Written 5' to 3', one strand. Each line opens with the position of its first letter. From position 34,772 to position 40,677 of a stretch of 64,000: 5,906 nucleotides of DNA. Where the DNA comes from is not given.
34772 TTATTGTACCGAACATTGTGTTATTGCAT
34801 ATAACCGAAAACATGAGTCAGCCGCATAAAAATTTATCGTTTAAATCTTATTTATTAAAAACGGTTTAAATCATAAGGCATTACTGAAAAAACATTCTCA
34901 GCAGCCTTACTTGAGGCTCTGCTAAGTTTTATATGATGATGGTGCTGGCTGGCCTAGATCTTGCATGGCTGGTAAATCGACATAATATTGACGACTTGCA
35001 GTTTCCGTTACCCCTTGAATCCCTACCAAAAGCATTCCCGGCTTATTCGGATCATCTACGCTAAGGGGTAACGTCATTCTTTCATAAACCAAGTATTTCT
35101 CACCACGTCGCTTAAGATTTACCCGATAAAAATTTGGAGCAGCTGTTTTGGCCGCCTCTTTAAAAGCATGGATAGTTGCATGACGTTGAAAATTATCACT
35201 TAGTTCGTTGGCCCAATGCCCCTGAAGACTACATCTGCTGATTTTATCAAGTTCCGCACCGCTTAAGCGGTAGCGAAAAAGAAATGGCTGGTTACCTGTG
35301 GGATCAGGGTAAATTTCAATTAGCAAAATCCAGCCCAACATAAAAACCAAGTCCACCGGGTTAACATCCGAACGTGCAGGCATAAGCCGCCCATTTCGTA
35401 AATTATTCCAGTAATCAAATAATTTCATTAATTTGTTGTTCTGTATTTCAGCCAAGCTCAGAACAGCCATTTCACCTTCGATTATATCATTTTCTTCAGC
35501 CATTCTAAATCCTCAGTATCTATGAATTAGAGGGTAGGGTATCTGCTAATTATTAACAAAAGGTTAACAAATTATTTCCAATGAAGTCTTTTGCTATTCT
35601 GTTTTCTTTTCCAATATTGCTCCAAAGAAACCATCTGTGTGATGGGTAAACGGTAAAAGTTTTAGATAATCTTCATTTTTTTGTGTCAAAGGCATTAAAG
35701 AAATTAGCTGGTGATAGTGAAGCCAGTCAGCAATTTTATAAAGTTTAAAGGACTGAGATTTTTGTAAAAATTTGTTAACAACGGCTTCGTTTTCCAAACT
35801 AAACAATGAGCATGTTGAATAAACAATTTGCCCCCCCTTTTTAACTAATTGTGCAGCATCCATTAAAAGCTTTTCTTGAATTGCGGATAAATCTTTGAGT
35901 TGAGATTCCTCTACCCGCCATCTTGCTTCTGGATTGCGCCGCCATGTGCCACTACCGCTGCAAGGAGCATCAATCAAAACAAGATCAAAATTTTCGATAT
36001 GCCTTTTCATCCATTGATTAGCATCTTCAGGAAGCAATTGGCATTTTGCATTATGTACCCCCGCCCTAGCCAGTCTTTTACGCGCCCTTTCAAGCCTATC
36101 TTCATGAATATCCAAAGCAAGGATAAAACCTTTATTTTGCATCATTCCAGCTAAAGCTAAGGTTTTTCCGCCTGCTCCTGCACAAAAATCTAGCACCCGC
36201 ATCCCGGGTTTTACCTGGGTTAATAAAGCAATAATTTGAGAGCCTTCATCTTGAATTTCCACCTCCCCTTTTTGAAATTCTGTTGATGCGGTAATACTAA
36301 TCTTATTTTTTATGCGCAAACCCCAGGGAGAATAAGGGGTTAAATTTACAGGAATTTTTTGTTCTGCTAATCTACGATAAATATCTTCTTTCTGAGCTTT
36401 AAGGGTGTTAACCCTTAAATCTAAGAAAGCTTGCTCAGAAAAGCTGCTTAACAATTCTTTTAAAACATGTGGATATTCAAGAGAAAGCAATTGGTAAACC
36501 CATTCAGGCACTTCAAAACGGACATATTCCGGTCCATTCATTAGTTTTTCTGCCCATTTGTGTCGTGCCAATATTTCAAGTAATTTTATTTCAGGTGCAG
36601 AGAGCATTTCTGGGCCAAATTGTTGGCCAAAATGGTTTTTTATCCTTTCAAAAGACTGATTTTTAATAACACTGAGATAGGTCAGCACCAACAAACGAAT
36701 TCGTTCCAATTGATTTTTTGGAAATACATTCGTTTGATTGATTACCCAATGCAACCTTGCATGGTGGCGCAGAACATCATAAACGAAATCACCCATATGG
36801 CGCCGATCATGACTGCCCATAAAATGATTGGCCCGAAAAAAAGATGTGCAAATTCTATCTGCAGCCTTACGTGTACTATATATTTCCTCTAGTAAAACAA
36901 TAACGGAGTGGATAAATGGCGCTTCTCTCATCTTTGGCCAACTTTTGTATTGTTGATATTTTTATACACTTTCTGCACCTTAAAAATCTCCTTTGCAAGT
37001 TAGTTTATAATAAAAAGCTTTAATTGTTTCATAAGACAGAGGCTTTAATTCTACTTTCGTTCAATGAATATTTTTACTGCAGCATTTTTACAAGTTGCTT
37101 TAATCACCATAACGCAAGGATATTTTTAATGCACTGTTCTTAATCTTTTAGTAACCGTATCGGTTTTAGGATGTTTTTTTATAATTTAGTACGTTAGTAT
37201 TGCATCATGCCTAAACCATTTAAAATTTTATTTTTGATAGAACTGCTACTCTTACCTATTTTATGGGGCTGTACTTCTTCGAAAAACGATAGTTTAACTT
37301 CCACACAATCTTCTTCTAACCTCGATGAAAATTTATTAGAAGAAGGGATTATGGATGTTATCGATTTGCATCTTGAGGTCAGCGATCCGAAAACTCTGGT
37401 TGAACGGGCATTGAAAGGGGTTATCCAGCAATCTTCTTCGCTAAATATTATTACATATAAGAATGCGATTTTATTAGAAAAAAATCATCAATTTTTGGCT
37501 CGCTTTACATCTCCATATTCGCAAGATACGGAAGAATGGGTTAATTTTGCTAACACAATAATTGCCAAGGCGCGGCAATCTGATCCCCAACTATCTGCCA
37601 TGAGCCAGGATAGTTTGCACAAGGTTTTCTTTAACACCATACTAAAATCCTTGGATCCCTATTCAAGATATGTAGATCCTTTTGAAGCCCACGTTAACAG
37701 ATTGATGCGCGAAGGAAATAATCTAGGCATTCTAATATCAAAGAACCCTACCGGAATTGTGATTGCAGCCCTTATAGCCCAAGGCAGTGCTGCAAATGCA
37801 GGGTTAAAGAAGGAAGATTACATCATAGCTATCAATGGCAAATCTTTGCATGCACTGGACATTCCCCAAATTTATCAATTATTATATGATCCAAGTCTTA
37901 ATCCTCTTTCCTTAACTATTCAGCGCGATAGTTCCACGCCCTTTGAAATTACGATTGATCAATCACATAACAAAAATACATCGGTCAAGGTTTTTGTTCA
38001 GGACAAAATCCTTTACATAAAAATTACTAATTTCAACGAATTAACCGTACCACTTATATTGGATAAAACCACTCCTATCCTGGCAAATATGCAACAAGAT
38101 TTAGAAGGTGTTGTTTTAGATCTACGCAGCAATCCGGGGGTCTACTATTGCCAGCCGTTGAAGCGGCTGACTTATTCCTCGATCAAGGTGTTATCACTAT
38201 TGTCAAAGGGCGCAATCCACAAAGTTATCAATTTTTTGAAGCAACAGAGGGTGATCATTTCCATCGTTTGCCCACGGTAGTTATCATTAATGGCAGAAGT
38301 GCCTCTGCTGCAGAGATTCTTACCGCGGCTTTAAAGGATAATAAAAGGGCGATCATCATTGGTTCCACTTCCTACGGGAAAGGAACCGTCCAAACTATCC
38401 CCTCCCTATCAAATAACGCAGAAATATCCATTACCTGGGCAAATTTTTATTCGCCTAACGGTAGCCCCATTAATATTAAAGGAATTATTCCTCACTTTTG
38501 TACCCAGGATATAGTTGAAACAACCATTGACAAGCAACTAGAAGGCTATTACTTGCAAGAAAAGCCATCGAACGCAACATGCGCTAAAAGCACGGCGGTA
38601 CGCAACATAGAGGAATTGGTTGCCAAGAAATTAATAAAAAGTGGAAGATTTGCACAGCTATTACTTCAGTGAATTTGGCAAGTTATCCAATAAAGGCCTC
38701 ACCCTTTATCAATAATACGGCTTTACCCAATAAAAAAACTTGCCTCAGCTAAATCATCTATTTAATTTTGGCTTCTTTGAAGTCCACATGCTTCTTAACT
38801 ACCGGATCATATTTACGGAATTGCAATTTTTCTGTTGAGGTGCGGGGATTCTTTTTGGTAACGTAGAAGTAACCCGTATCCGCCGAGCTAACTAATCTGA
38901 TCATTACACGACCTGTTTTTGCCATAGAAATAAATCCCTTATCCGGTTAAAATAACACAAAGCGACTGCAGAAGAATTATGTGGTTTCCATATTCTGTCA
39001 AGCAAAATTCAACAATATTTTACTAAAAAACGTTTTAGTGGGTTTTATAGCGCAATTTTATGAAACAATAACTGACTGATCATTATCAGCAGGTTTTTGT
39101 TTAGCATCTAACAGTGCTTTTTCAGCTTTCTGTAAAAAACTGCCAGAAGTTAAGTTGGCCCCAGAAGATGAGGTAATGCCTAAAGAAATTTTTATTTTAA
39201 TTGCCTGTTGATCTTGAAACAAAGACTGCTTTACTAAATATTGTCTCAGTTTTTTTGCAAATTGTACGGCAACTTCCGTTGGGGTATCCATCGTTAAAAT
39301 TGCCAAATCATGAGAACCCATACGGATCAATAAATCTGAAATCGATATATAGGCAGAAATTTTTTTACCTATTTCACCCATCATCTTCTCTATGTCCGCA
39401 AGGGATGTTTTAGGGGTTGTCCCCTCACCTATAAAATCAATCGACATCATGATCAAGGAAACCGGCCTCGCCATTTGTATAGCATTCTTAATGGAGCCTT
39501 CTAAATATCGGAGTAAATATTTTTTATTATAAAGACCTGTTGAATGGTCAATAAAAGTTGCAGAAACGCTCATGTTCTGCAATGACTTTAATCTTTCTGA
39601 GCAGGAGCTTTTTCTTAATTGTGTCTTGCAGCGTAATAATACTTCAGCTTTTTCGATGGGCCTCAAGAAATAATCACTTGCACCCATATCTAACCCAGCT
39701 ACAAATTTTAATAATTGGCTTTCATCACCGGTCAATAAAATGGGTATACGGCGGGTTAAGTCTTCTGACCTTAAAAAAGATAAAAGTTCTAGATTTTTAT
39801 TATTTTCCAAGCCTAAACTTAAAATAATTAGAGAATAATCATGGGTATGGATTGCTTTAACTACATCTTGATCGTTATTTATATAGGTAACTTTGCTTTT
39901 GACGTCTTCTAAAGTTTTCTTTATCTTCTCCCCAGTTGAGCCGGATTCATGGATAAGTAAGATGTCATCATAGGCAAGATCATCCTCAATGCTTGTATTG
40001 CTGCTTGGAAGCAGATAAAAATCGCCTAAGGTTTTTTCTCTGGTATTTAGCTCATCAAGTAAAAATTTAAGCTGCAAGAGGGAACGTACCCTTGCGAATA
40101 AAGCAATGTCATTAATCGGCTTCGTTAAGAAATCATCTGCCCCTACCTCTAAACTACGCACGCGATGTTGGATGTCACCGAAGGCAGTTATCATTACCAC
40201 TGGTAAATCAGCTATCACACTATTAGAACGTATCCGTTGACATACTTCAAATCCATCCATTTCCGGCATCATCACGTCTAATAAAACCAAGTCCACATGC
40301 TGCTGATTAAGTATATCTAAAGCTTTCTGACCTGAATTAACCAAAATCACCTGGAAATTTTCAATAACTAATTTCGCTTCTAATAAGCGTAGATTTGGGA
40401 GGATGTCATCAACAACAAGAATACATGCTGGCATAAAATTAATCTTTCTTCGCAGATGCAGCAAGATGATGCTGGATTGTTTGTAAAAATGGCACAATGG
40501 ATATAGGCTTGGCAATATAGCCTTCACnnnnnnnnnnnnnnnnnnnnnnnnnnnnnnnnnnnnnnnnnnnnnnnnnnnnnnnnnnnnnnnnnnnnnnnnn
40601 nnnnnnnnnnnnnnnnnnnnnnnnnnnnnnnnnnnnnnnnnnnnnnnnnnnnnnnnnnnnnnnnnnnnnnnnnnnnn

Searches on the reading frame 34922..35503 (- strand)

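Call 42: search_protein_families(library=pfam, proteins=[window:34922-35503:-], max_evalue=0.0001)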
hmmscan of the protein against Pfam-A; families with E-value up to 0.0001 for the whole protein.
window:34922-35503:- (193 aa): 1 family
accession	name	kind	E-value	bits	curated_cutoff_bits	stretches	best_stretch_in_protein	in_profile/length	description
PF07310.19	PAS_5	-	3.1e-11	43.7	22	1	23-153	4-128/137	PAS domain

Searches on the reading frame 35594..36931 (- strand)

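Call 40: search_protein_families(library=pfam, proteins=[window:35594-36931:-], max_evalue=0.00001)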
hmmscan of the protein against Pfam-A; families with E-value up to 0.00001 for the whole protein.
window:35594-36931:- (445 aa): 6 families
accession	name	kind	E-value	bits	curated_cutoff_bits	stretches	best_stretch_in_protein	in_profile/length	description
PF01189.24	Methyltr_RsmB-F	-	2.2e-47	161.7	27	1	240-440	6-198/199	16S rRNA methyltransferase RsmB/F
PF13847.12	Methyltransf_31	-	1.6e-13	51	27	1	241-393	2-127/145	Methyltransferase domain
PF22458.1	RsmF-B_ferredox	-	2.2e-12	47.4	27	1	142-213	2-73/74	Methyltr_RsmF/B-like, ferredoxin-like domain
PF13649.12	Methyltransf_25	-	8.9e-08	33.2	27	1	246-320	1-70/97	Methyltransferase domain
PF01209.24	Ubie_methyltran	-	2.6e-07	30.7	20.1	1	236-318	41-120/233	ubiE/COQ5 methyltransferase family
PF01728.25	FtsJ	-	1.7e-06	28.6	24.1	1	240-390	19-153/181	FtsJ-like methyltransferase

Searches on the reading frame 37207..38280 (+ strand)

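Call 40: search_protein_families(library=pfam, proteins=[window:37207-38280:+], max_evalue=0.00001)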
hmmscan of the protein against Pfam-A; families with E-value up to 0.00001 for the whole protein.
window:37207-38280:+ (357 aa): 2 families
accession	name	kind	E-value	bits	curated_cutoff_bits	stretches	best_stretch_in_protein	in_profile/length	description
PF17820.7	PDZ_6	-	4.7e-08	33.1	27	1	185-240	1-54/54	PDZ domain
PF00595.29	PDZ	-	8.4e-07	29.7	23.2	1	168-238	6-80/81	PDZ domain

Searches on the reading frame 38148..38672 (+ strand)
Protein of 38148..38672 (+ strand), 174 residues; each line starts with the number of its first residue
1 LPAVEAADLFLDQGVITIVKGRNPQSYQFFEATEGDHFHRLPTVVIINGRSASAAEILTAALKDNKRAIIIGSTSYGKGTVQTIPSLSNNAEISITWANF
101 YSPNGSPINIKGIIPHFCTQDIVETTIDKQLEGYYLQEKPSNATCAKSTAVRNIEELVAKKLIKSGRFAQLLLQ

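Call 53: search_protein_families(library=pfam, proteins=[window:38148-38672:+], max_evalue=0.0001)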
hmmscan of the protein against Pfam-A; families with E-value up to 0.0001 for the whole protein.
window:38148-38672:+ (174 aa): 1 family
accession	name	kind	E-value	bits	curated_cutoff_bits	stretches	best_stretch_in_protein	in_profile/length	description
PF03572.23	Peptidase_S41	-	8.2e-29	100.7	24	1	3-117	48-163/165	Peptidase family S41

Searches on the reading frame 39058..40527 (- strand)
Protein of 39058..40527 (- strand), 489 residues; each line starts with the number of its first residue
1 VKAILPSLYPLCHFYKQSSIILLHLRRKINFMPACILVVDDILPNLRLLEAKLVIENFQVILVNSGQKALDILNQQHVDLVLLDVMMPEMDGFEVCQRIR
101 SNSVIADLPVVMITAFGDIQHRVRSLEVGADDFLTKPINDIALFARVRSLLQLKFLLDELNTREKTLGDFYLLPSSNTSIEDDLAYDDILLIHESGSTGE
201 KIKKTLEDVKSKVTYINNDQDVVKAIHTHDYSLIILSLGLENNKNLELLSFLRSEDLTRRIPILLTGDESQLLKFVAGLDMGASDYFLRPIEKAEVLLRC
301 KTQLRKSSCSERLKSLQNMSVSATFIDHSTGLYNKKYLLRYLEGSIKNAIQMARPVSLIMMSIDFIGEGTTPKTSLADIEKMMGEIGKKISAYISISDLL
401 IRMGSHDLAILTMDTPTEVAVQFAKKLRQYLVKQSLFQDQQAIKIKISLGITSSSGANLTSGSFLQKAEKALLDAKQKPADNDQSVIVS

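Call 41: search_protein_families(library=pfam, proteins=[window:39058-40527:-], max_evalue=0.00001)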
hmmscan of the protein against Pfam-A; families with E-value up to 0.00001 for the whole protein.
window:39058-40527:- (489 aa): 2 families
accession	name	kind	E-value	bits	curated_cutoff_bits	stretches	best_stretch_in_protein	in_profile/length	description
PF00072.30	Response_reg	-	2.1e-38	131.3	30.2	2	36-147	1-110/111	Response regulator receiver domain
PF00990.26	GGDEF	-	2e-15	57.4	23.8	1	325-479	2-158/161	Diguanylate cyclase, GGDEF domain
